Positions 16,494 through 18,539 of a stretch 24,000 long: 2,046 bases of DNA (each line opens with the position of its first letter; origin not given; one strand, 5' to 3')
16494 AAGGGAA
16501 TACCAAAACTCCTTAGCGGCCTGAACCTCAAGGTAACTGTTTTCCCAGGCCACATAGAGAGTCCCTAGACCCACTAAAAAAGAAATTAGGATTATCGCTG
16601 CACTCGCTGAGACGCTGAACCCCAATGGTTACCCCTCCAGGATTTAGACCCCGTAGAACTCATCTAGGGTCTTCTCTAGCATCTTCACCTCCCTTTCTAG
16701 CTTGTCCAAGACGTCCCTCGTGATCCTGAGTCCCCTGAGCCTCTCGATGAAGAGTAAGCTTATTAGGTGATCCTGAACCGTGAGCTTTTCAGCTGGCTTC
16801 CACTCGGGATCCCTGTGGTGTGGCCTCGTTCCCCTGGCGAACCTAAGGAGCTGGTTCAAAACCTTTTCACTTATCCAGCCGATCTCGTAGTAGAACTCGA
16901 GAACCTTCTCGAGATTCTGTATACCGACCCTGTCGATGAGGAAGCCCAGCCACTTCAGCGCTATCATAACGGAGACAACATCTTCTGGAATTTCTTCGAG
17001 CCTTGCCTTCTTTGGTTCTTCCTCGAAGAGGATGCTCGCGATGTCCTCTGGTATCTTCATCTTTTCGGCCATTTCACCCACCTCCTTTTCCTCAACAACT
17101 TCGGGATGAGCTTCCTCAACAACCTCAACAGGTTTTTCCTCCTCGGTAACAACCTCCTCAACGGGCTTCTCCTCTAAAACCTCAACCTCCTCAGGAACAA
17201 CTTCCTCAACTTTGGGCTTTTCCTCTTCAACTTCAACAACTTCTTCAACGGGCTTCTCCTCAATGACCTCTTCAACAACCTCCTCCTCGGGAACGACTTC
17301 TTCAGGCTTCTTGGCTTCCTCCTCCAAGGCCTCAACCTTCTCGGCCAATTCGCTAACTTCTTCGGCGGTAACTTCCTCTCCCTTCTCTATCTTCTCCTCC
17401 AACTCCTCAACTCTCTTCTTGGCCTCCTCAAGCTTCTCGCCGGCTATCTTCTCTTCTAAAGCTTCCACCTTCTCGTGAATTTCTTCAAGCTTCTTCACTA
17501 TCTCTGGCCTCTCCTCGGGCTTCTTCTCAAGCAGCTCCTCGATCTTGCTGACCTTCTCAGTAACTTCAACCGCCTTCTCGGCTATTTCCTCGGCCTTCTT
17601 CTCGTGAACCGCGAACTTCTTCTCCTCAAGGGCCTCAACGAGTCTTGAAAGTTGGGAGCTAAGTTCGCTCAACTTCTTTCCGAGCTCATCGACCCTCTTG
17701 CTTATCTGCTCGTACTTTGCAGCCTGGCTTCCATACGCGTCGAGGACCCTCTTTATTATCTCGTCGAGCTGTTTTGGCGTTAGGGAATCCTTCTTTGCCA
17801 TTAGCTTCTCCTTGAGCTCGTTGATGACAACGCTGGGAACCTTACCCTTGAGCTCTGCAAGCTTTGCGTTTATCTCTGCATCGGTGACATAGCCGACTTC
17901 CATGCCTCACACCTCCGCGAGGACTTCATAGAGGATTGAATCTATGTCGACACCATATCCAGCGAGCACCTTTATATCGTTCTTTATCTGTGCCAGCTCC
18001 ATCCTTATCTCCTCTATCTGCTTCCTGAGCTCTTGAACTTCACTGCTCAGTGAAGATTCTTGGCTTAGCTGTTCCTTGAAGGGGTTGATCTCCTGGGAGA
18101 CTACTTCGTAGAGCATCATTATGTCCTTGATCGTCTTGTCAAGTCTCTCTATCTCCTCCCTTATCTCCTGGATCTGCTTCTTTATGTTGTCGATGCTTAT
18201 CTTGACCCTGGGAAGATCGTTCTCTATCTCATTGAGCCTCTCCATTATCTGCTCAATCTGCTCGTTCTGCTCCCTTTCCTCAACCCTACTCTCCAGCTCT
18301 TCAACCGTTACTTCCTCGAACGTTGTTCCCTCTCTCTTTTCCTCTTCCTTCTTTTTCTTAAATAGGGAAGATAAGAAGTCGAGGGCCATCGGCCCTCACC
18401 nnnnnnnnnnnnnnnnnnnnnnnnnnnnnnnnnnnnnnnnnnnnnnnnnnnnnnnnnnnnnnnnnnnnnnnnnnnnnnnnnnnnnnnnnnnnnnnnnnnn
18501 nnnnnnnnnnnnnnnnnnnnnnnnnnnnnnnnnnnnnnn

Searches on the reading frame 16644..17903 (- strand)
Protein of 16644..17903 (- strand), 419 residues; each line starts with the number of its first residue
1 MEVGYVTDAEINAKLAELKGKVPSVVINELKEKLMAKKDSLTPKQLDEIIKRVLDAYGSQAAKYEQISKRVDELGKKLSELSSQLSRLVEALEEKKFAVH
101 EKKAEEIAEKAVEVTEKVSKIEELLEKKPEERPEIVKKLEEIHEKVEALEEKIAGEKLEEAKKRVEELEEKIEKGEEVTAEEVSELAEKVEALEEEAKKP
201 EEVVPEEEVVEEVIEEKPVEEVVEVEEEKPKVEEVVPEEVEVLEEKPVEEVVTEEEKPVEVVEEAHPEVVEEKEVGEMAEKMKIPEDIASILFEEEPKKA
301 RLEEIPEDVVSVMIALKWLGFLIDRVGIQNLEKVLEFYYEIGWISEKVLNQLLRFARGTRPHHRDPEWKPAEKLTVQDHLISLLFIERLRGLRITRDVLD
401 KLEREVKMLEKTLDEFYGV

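Call 12: search_protein_families(library=pfam, max_evalue=0.001, proteins=[window:16644-17903:-])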
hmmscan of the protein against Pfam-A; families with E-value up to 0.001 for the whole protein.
window:16644-17903:- (419 aa): 4 families
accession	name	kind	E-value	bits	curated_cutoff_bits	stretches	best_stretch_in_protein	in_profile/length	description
PF04659.18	Arch_fla_DE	-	9.4e-30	102.9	21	1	298-391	2-96/96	Archaeal flagella protein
PF06825.17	HSBP1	-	0.00012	22.3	28.6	0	65-86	23-44/51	Heat shock factor binding protein 1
PF13166.12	AAA_13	-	0.00023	20.4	36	1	32-204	286-460/713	AAA domain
PF05531.17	NPV_P10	-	0.00087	20.2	29.8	0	66-135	8-73/75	Nucleopolyhedrovirus P10 protein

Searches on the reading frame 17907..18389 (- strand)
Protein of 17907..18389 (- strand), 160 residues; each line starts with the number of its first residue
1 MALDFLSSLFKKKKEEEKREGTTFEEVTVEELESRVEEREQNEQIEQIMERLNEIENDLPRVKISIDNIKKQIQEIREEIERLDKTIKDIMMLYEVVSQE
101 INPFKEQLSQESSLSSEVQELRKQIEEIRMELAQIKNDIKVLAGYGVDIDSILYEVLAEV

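Call 12: search_protein_families(library=pfam, max_evalue=0.001, proteins=[window:17907-18389:-])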
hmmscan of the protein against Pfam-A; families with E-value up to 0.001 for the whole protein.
window:17907-18389:- (160 aa): 10 families
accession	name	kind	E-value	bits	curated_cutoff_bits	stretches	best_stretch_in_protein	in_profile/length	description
PF05377.16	FlaC_arch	-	3.1e-22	79.2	27.8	1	51-104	1-54/55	Flagella accessory protein C (FlaC)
PF06009.19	Laminin_II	-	2.4e-06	28.1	33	1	41-136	8-110/138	Laminin Domain II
PF07889.17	DUF1664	-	3.8e-05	24.2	34.6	0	29-90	61-120/124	Protein of unknown function (DUF1664)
PF20570.3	DUF6779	-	9e-05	23.5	28.1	0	105-149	53-97/108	Domain of unknown function (DUF6779)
PF10473.14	CENP-F_leu_zip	-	0.00013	22.5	34.5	0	21-111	37-123/140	Leucine-rich repeats of kinetochore protein Cenp-F/LEK1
PF10046.14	BLOC1_2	-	0.00018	22.2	33.4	0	40-90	41-91/96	Biogenesis of lysosome-related organelles complex-1 subunit 2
PF04136.21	COG3_N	-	0.00021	21.7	27.9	1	40-106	8-74/147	Conserved oligomeric Golgi complex subunit 3, N-terminal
PF25450.1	Rab11-FIP3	-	0.00023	21.9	31.9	0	26-111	38-122/125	Rab11-FIP3-like domain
PF10498.14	IFT57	-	0.00029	20.4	40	1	36-140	215-320/360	Intra-flagellar transport protein 57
PF11365.13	SOGA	-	0.00069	21.1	31.1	1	66-144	2-82/94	Protein SOGA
